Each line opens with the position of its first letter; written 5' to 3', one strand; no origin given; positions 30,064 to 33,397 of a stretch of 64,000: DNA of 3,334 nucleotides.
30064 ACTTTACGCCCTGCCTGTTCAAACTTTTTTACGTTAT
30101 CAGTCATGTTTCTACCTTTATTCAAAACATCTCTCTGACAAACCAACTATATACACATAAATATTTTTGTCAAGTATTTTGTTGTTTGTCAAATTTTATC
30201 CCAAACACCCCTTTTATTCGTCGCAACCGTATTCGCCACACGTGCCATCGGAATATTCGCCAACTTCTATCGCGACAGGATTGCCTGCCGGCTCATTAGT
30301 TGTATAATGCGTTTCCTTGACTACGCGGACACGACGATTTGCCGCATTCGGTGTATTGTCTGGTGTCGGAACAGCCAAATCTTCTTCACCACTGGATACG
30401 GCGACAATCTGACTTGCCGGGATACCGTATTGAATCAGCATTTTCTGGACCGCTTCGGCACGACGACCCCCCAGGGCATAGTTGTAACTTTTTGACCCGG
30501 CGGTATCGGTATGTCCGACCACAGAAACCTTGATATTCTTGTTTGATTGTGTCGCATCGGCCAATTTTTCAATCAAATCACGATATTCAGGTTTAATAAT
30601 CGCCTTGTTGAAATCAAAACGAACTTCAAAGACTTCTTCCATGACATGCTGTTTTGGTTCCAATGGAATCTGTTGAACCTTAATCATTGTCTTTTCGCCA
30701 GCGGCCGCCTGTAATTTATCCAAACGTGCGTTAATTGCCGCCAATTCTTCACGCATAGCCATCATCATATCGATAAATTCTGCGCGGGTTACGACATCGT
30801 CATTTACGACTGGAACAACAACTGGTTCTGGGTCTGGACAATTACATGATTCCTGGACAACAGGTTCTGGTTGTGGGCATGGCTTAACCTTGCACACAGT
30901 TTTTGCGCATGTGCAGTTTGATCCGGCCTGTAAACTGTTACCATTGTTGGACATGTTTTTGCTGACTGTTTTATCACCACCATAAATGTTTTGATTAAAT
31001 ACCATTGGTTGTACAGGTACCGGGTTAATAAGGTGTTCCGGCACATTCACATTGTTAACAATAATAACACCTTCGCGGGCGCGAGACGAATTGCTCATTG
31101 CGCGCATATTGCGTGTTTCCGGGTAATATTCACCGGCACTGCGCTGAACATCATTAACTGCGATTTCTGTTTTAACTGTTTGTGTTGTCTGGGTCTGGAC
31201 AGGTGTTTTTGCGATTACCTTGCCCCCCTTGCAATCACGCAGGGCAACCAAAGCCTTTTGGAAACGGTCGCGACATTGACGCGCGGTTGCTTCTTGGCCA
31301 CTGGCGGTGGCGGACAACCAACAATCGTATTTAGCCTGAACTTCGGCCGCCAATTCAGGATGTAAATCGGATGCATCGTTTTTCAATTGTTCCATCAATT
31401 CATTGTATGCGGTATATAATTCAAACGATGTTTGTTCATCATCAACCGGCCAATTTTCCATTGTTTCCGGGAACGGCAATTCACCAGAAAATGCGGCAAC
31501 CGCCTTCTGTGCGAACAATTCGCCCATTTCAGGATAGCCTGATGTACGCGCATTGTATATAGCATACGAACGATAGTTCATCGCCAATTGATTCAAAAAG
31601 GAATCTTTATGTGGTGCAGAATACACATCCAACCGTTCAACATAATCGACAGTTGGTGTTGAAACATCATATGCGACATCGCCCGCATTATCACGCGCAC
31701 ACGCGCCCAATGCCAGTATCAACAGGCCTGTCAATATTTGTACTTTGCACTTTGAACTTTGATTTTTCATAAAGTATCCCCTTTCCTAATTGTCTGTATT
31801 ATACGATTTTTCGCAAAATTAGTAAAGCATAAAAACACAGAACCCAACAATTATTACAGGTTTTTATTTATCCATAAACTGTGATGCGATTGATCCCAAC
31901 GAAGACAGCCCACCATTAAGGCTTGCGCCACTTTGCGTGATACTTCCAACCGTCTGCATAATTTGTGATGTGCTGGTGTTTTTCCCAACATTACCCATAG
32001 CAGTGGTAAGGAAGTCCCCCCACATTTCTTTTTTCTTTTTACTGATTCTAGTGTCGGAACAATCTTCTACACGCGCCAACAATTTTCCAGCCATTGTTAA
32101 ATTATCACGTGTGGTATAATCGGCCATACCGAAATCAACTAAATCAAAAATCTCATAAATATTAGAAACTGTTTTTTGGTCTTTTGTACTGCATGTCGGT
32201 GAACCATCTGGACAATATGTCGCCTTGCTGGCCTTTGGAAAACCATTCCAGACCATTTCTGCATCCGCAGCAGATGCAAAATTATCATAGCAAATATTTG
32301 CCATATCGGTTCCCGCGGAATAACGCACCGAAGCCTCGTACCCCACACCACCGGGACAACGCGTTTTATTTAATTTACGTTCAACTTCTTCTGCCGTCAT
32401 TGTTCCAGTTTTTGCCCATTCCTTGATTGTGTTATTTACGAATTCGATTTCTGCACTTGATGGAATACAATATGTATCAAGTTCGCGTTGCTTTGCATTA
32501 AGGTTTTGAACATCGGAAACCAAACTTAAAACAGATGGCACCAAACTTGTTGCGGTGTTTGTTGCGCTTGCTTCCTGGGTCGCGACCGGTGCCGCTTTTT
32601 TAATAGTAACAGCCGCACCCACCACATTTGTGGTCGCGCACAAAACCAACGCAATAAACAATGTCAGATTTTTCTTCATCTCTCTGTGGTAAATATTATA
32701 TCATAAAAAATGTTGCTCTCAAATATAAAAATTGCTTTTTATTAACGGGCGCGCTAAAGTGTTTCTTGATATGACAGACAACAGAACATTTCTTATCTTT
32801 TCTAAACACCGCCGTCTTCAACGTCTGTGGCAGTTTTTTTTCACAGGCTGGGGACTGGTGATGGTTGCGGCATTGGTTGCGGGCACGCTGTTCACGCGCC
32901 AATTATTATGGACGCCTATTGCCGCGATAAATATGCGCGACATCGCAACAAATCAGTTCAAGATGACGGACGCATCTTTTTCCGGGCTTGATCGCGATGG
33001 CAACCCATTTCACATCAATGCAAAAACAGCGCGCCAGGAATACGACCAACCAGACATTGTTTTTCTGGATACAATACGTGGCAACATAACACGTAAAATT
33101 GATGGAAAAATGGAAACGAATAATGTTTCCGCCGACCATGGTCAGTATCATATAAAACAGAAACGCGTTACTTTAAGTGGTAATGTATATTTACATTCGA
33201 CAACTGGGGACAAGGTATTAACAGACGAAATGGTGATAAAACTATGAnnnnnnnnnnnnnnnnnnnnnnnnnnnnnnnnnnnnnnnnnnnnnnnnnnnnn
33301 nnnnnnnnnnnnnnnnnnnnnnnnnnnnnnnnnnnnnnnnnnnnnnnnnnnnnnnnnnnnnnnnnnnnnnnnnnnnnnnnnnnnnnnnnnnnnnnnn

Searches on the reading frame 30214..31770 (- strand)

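Call 3: search_protein_families(library=pfam, proteins=[window:30214-31770:-], max_evalue=0.1)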
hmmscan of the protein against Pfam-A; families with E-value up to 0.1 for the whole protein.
window:30214-31770:- (518 aa): 3 families
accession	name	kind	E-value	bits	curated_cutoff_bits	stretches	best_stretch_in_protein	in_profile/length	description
PF00691.25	OmpA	-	3.4e-19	69.5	27.2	1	384-479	1-98/98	OmpA family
PF19671.4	DUF6174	-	0.0066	17.2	23.8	0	305-342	21-60/122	Family of unknown function (DUF6174)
PF03975.18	CheD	-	0.088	13.4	25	0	398-452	26-82/108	CheD chemotactic sensory transduction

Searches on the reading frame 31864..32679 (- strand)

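Call 3: search_protein_families(library=pfam, proteins=[window:31864-32679:-], max_evalue=0.1)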
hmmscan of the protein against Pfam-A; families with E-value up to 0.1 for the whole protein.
window:31864-32679:- (271 aa): 1 family
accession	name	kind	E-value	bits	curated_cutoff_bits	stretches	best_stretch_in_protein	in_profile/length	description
PF22704.2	CBM13-like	-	0.069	13.8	30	1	114-162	4-51/82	Alpha-galactosidase, CBM13 domain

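Call 44: search_protein_families(library=ncbifam, proteins=[window:31864-32679:-], max_evalue=0.1)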
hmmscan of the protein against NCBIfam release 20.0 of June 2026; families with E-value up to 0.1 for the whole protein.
window:31864-32679:- (271 aa): 0 families

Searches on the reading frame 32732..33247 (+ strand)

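Call 53: search_protein_families(library=pfam, proteins=[window:32732-33247:+], max_evalue=0.01)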
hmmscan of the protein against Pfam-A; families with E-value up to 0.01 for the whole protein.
window:32732-33247:+ (171 aa): 1 family
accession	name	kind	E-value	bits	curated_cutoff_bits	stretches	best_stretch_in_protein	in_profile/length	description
PF06835.18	LptC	-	4.8e-08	33.2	21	1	44-170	3-129/175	Lipopolysaccharide-assembly, LptC-related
